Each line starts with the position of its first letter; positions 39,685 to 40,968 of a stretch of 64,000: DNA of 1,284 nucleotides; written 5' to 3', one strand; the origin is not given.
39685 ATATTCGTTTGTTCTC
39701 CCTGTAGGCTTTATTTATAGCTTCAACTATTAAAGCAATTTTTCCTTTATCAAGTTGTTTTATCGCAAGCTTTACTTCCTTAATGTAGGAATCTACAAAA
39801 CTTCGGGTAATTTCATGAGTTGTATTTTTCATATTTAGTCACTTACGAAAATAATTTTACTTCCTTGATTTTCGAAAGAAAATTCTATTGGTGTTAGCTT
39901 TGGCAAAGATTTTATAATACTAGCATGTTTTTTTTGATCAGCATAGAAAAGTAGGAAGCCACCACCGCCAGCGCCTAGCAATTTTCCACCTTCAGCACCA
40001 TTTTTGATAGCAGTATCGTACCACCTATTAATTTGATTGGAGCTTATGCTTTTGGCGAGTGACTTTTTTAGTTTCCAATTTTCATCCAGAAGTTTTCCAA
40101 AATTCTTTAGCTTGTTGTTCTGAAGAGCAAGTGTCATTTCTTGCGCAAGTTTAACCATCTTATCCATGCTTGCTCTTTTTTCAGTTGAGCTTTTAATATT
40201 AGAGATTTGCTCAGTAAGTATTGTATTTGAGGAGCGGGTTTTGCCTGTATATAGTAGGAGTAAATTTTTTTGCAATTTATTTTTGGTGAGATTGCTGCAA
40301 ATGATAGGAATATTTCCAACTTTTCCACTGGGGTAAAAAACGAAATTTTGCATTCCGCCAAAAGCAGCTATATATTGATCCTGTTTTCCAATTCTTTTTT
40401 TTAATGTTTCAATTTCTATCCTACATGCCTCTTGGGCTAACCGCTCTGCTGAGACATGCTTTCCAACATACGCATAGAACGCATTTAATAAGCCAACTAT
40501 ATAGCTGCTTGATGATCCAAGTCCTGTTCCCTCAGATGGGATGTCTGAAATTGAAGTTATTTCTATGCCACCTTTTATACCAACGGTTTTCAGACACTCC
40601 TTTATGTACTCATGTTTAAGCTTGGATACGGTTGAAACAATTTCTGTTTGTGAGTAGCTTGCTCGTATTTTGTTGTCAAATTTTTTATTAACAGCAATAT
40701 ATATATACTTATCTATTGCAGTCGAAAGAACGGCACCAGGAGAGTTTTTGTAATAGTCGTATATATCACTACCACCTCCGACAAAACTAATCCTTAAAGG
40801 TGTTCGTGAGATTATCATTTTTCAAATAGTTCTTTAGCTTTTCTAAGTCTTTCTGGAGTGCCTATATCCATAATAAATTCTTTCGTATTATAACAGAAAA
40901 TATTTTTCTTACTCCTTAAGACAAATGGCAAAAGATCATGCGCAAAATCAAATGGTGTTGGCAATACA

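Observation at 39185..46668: GDP-D-glycero-D-manno-heptose pathway with tailoring dehydratases, methyltransferases and a GT17-like transferase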

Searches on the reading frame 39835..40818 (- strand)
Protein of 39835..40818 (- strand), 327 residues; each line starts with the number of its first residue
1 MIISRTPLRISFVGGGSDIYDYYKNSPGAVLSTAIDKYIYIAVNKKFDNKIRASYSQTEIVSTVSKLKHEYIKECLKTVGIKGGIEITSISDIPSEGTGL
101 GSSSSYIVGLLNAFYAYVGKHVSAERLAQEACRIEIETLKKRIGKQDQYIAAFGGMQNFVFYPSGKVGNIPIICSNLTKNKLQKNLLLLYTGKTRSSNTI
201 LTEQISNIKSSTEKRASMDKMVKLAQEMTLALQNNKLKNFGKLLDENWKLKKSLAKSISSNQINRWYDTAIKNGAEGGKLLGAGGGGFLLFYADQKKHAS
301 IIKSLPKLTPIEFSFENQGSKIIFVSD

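Call 4: search_protein_families(library=pfam, proteins=[window:39835-40818:-], max_evalue=0.01)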
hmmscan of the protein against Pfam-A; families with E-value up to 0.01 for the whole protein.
window:39835-40818:- (327 aa): 2 families
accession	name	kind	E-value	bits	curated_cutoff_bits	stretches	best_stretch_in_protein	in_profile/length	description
PF00288.32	GHMP_kinases_N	-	3.4e-15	56.5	22.3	1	71-155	2-87/87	GHMP kinases N terminal domain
PF08544.19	GHMP_kinases_C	-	5.1e-07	30.4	21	1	231-302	4-75/85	GHMP kinases C terminal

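Call 5: search_protein_families(library=ncbifam, proteins=[window:39835-40818:-], max_evalue=0.01)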
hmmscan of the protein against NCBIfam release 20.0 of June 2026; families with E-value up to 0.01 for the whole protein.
window:39835-40818:- (327 aa): 14 families
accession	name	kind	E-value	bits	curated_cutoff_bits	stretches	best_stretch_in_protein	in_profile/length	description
NF049969.1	GlMnHpPKinHddA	equivalog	6.8e-50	170.4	600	1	2-321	3-334/338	D-glycero-D-manno-heptose 7-phosphate kinase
NF009948.0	PRK13412.1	equivalog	5.7e-29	100.4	721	1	54-305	698-947/974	bifunctional fucokinase/fucose-1-phosphate guanylyltransferase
TIGR00549.1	mevalon_kin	equivalog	6.5e-24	84.9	163.05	1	33-290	22-274/276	mevalonate kinase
NF003036.0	PRK03926.1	equivalog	8.7e-19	67.7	403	1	30-303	24-277/302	mevalonate kinase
NF003006.0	PRK03817.1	equivalog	4.2e-16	58.9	443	2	4-161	4-163/352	galactokinase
TIGR00131.1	gal_kin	equivalog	4.7e-08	32.3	226.65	1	221-296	282-353/388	galactokinase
NF001816.0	PRK00555.1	equivalog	2.9e-07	29.8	509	1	226-306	258-337/363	galactokinase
NF003472.0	PRK05101.1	equivalog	1.6e-06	27.4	499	1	7-158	26-185/382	galactokinase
NF003705.0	PRK05322.1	equivalog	5.7e-06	25.3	385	0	7-161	25-188/388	galactokinase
TIGR00191.1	thrB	equivalog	8.8e-06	24.8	168.25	1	30-160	22-148/304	homoserine kinase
NF002288.1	PRK01212.1-4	equivalog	6.4e-05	22.1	194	1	48-288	38-262/303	homoserine kinase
TIGR01920.1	Shik_kin_archae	equivalog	0.00012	21.5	126.85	1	50-133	28-117/266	shikimate kinase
NF040957.1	Arch_PMK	equivalog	0.00014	21.5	500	1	89-293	81-287/316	phosphomevalonate kinase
NF040725.1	panto_kin_Meth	equivalog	0.008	15.2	380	0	35-138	38-138/286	pantoate kinase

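Call 10: find_encoding_contigs(protein=window:39835-40818:-, flank=10000, max_places=6)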
Protein window:39835-40818:- (327 aa): 4 contigs read that carry it; 3 places shown.
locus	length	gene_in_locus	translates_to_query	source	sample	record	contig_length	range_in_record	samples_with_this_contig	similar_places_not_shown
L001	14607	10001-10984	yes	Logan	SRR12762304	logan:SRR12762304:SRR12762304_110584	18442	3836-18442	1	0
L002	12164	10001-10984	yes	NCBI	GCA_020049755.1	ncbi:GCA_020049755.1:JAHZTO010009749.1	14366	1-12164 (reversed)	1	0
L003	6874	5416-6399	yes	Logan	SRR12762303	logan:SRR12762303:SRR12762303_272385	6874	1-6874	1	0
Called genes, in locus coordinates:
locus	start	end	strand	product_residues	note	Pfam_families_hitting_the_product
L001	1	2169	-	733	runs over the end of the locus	PF00535:Glycos_transf_2, PF10111:Glyco_tranf_2_2, PF13641:Glyco_tranf_2_3, PF13231:PMT_2 (weak)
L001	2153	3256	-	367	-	PF13439:Glyco_transf_4, PF13579:Glyco_trans_4_4 (weak), PF13524:Glyco_trans_1_2, PF13692:Glyco_trans_1_4, PF00534:Glycos_transf_1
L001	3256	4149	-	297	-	PF00535:Glycos_transf_2, PF13641:Glyco_tranf_2_3, PF13632:Glyco_trans_2_3 (weak)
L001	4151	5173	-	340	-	PF01073:3Beta_HSD, PF01370:Epimerase, PF02719:Polysacc_synt_2, PF04321:RmlD_sub_bind, PF07993:NAD_binding_4 (faint), PF13460:NAD_binding_10, PF16363:GDP_Man_Dehyd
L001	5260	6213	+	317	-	PF01073:3Beta_HSD, PF01370:Epimerase, PF02719:Polysacc_synt_2, PF04321:RmlD_sub_bind, PF05368:NmrA (weak), PF16363:GDP_Man_Dehyd, PF07993:NAD_binding_4, PF13460:NAD_binding_10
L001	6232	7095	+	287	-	PF04724:Glyco_transf_17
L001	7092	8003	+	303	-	PF13489:Methyltransf_23, PF07021:MetW (weak), PF08003:Methyltransf_9 (faint), PF13847:Methyltransf_31, PF08241:Methyltransf_11, PF08242:Methyltransf_12, PF13649:Methyltransf_25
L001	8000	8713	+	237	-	PF08241:Methyltransf_11 (faint)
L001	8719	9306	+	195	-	-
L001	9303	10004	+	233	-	PF00483:NTP_transferase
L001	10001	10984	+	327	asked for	PF00288:GHMP_kinases_N, PF08544:GHMP_kinases_C (weak)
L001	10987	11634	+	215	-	PF13580:SIS_2, PF01380:SIS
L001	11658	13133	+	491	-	PF13440:Polysacc_synt_3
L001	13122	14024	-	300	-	PF00535:Glycos_transf_2, PF10111:Glyco_tranf_2_2, PF13641:Glyco_tranf_2_3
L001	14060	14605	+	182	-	?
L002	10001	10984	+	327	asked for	PF00288:GHMP_kinases_N, PF08544:GHMP_kinases_C (weak)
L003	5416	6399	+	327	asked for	PF00288:GHMP_kinases_N, PF08544:GHMP_kinases_C (weak)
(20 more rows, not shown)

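Call 12: search_solved_structures(query=window:39835-40818:-, max_evalue=0.001)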
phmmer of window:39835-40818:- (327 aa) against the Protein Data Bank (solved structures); distinct sequences matched with E-value up to 0.001: 15.
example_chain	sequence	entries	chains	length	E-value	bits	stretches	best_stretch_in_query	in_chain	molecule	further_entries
4usk_A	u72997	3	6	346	1.9e-39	139.2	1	2-306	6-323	PUTATIVE SUGAR KINASE | SUGAR KINASE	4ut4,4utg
3k85_A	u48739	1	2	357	3.3e-39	138.4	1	2-314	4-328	D-glycero-D-manno-heptose 1-phosphate kinase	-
4usm_A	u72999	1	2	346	4.8e-39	137.9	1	2-306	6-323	PUTATIVE SUGAR KINASE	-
4n3o_A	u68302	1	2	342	3.3e-37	131.9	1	3-321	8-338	Putative D-glycero-D-manno-heptose 7-phosphate kinase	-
9iip_A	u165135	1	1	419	2.7e-18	69.8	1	54-301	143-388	L-fucokinase/L-fucose-1-P guanylyltransferase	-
5yys_A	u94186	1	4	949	3.7e-17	66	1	61-301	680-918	L-fucokinase, L-fucose-1-P guanylyltransferase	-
9iit_A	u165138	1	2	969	3.8e-17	66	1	61-301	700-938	L-fucokinase/L-fucose-1-P guanylyltransferase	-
1vis_A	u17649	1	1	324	1.4e-11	47.8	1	81-307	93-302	Mevalonate kinase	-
1kkh_A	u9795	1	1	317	1.4e-11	47.7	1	81-307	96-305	Mevalonate Kinase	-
1s4e_A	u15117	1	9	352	8.2e-09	38.6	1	5-163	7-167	Galactokinase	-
6mde_A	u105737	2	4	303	4.1e-08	36.3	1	68-294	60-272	Mevalonate kinase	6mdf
4hac_A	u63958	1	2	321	5.1e-08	36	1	68-294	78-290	Mevalonate kinase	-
2x7i_A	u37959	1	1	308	1.5e-06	31.2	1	85-318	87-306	MEVALONATE KINASE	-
2cz9_A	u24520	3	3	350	2.5e-06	30.4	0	227-298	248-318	Probable galactokinase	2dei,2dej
8teb_A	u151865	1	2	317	0.00018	24.3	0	74-300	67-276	Mevalonate kinase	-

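Call 17: find_homologous_proteins(query=window:39835-40818:-, max_evalue=0.00001)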
Query window:39835-40818:- (327 aa): 8000 proteins with E <= 0.00001 among 8000 candidates; the best 120 are listed.
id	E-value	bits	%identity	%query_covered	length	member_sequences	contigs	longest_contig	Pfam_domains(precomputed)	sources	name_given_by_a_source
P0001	2.9e-208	708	100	100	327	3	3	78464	PF00288.33,PF08544.19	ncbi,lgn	-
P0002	5.9e-144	497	72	100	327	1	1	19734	PF00288.33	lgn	-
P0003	4.6e-139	481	69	100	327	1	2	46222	PF00288.33,PF08544.19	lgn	-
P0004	3.8e-134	465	67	100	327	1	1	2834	PF00288.33,PF08544.19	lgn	-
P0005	9.1e-134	464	66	100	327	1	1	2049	PF00288.33,PF08544.19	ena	-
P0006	1.4e-133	463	68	99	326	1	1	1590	PF00288.33,PF08544.19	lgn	-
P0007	4.8e-133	461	65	100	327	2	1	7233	PF00288.33,PF08544.19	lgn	-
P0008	2.2e-132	459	67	100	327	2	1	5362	PF00288.33,PF08544.19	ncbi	-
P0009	4.0e-132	458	67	100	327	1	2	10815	PF00288.33,PF08544.19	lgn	-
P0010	1.0e-131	457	66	99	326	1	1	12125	PF00288.33,PF08544.19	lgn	-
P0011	2.7e-131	456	66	100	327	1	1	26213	PF00288.33,PF08544.19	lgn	-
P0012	7.6e-131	454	66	100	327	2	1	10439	PF00288.33,PF08544.19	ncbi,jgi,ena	-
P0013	1.2e-130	453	66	99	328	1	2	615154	PF00288.33,PF08544.19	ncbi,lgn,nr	ncbi:MAG: GHMP kinase [Candidatus Levybacteria bacterium]|nr:GHMP kinase [Candidatus Levybacteria ba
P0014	3.5e-130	452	66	100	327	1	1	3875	PF00288.33,PF08544.19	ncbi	-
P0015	5.0e-130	452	67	100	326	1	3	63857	PF00288.33,PF08544.19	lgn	-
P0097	1.7e-123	430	64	99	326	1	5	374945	PF00288.33,PF08544.19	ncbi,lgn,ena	ncbi:MAG: GHMP kinase [Patescibacteria group bacterium]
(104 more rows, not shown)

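Call 19: find_encoding_contigs(protein=P0013, flank=10000, max_places=2)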
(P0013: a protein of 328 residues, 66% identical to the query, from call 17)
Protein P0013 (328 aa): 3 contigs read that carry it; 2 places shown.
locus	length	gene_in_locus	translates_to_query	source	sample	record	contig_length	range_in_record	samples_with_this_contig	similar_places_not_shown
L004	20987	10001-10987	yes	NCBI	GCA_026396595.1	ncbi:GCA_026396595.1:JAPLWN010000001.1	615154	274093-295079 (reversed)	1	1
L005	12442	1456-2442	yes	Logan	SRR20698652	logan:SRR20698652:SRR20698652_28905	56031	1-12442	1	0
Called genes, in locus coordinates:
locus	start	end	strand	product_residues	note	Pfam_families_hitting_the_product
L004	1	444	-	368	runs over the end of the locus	PF20706:GT4-conflict, PF00534:Glycos_transf_1, PF13692:Glyco_trans_1_4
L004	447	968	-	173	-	PF13439:Glyco_transf_4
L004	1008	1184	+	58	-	-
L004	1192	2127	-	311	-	PF00535:Glycos_transf_2, PF10111:Glyco_tranf_2_2 (weak)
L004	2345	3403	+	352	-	PF01073:3Beta_HSD, PF01370:Epimerase, PF02719:Polysacc_synt_2 (weak), PF16363:GDP_Man_Dehyd, PF07993:NAD_binding_4, PF01370:Epimerase, PF16363:GDP_Man_Dehyd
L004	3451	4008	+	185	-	PF00908:dTDP_sugar_isom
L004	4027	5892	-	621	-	-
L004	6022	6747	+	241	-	PF00535:Glycos_transf_2, PF10111:Glyco_tranf_2_2, PF13641:Glyco_tranf_2_3 (weak)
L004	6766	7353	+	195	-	PF08645:PNK3P (weak), PF13242:Hydrolase_like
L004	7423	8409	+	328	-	PF01073:3Beta_HSD (weak), PF01370:Epimerase, PF02719:Polysacc_synt_2, PF04321:RmlD_sub_bind, PF07993:NAD_binding_4 (weak), PF13460:NAD_binding_10 (weak), PF16363:GDP_Man_Dehyd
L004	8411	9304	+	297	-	PF01073:3Beta_HSD, PF01370:Epimerase, PF02719:Polysacc_synt_2, PF04321:RmlD_sub_bind, PF05368:NmrA (faint), PF13460:NAD_binding_10, PF16363:GDP_Man_Dehyd, PF07993:NAD_binding_4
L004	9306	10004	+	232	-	PF00483:NTP_transferase, PF12804:NTP_transf_3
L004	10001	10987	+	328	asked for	PF00288:GHMP_kinases_N, PF08544:GHMP_kinases_C (faint)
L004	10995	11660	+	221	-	PF13580:SIS_2, PF01380:SIS (weak)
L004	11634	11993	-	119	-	-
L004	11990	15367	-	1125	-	-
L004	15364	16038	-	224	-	PF13489:Methyltransf_23, PF13649:Methyltransf_25, PF13847:Methyltransf_31, PF08241:Methyltransf_11, PF08242:Methyltransf_12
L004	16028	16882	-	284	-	-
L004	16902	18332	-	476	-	-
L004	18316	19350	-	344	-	PF00535:Glycos_transf_2, PF10111:Glyco_tranf_2_2, PF13641:Glyco_tranf_2_3, PF13632:Glyco_trans_2_3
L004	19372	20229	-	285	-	PF01370:Epimerase, PF02719:Polysacc_synt_2, PF04321:RmlD_sub_bind, PF16363:GDP_Man_Dehyd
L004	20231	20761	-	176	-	PF00908:dTDP_sugar_isom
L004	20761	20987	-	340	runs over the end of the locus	PF01073:3Beta_HSD, PF01370:Epimerase, PF04321:RmlD_sub_bind, PF07993:NAD_binding_4 (faint), PF16363:GDP_Man_Dehyd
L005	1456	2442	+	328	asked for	PF00288:GHMP_kinases_N, PF08544:GHMP_kinases_C (faint)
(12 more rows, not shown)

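Call 20: find_encoding_contigs(protein=P0097, flank=10000, max_places=2)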
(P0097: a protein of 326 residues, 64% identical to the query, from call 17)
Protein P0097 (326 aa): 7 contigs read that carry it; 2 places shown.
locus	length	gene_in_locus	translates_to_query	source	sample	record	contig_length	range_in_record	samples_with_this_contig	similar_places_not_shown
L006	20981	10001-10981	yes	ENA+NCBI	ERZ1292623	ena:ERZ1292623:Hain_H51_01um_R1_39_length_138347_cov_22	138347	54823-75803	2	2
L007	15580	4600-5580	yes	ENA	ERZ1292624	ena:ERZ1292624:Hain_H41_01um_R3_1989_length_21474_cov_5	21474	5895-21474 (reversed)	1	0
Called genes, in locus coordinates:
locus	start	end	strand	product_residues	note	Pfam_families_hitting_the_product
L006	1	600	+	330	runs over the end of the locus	PF00535:Glycos_transf_2, PF10111:Glyco_tranf_2_2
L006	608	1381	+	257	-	PF00483:NTP_transferase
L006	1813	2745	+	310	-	PF00106:adh_short (weak), PF01073:3Beta_HSD, PF01370:Epimerase, PF02719:Polysacc_synt_2, PF04321:RmlD_sub_bind, PF16363:GDP_Man_Dehyd, PF07993:NAD_binding_4 (weak)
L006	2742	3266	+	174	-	PF00908:dTDP_sugar_isom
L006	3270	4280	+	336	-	PF00535:Glycos_transf_2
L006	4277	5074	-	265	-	PF13489:Methyltransf_23, PF13847:Methyltransf_31, PF08241:Methyltransf_11, PF08242:Methyltransf_12, PF13649:Methyltransf_25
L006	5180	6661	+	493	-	PF03062:MBOAT, PF13813:MBOAT_2 (weak)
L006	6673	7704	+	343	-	-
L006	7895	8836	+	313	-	PF01073:3Beta_HSD, PF01370:Epimerase, PF02719:Polysacc_synt_2, PF04321:RmlD_sub_bind, PF05368:NmrA, PF16363:GDP_Man_Dehyd, PF13460:NAD_binding_10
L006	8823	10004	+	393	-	PF00483:NTP_transferase, PF12804:NTP_transf_3, PF00702:Hydrolase, PF13419:HAD_2, PF08645:PNK3P, PF13242:Hydrolase_like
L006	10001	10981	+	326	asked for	PF00288:GHMP_kinases_N, PF08544:GHMP_kinases_C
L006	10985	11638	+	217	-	PF13580:SIS_2, PF01380:SIS (faint)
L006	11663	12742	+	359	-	PF00535:Glycos_transf_2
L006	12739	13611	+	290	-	PF02353:CMAS (weak), PF01209:Ubie_methyltran (weak), PF13489:Methyltransf_23, PF05175:MTS (weak), PF08241:Methyltransf_11, PF08242:Methyltransf_12, PF13649:Methyltransf_25, PF13847:Methyltransf_31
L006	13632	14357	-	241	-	PF03141:Methyltransf_29 (weak), PF13489:Methyltransf_23, PF06325:PrmA (faint), PF07021:MetW, PF08241:Methyltransf_11, PF08242:Methyltransf_12 (weak), PF13649:Methyltransf_25, PF13847:Methyltransf_31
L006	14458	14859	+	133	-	-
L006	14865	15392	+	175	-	PF18915:DUF5667 (weak)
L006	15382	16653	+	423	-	PF00534:Glycos_transf_1, PF13692:Glyco_trans_1_4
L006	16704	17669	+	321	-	PF01370:Epimerase, PF16363:GDP_Man_Dehyd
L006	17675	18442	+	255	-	PF01370:Epimerase, PF04321:RmlD_sub_bind (faint)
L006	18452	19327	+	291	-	PF02353:CMAS (weak), PF01209:Ubie_methyltran (weak), PF05175:MTS (weak), PF13489:Methyltransf_23, PF13847:Methyltransf_31, PF08241:Methyltransf_11, PF08242:Methyltransf_12, PF13649:Methyltransf_25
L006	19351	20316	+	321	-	PF01370:Epimerase, PF02719:Polysacc_synt_2 (weak), PF04321:RmlD_sub_bind, PF16363:GDP_Man_Dehyd, PF07993:NAD_binding_4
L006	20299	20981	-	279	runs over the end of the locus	PF00535:Glycos_transf_2, PF10111:Glyco_tranf_2_2 (weak)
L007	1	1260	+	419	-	?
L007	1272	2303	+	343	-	-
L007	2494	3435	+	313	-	PF01073:3Beta_HSD, PF01370:Epimerase, PF02719:Polysacc_synt_2, PF04321:RmlD_sub_bind, PF05368:NmrA, PF16363:GDP_Man_Dehyd, PF13460:NAD_binding_10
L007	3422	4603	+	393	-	PF00483:NTP_transferase, PF12804:NTP_transf_3, PF00702:Hydrolase, PF13419:HAD_2, PF08645:PNK3P, PF13242:Hydrolase_like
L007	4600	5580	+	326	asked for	PF00288:GHMP_kinases_N, PF08544:GHMP_kinases_C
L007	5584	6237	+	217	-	PF13580:SIS_2, PF01380:SIS (faint)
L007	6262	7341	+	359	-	PF00535:Glycos_transf_2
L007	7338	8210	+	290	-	PF02353:CMAS (weak), PF01209:Ubie_methyltran (weak), PF13489:Methyltransf_23, PF05175:MTS (weak), PF08241:Methyltransf_11, PF08242:Methyltransf_12, PF13649:Methyltransf_25, PF13847:Methyltransf_31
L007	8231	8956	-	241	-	PF03141:Methyltransf_29 (weak), PF13489:Methyltransf_23, PF06325:PrmA (faint), PF07021:MetW, PF08241:Methyltransf_11, PF08242:Methyltransf_12 (weak), PF13649:Methyltransf_25, PF13847:Methyltransf_31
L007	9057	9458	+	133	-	-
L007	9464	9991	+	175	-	PF18915:DUF5667 (weak)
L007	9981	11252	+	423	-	PF00534:Glycos_transf_1, PF13692:Glyco_trans_1_4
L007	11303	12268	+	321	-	PF01370:Epimerase, PF16363:GDP_Man_Dehyd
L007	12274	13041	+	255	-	PF01370:Epimerase, PF04321:RmlD_sub_bind (faint)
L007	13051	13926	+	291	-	PF02353:CMAS (weak), PF01209:Ubie_methyltran (weak), PF05175:MTS (weak), PF13489:Methyltransf_23, PF13847:Methyltransf_31, PF08241:Methyltransf_11, PF08242:Methyltransf_12, PF13649:Methyltransf_25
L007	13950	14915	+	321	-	PF01370:Epimerase, PF02719:Polysacc_synt_2 (weak), PF04321:RmlD_sub_bind, PF16363:GDP_Man_Dehyd, PF07993:NAD_binding_4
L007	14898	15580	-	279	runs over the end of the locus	PF00535:Glycos_transf_2, PF10111:Glyco_tranf_2_2 (weak)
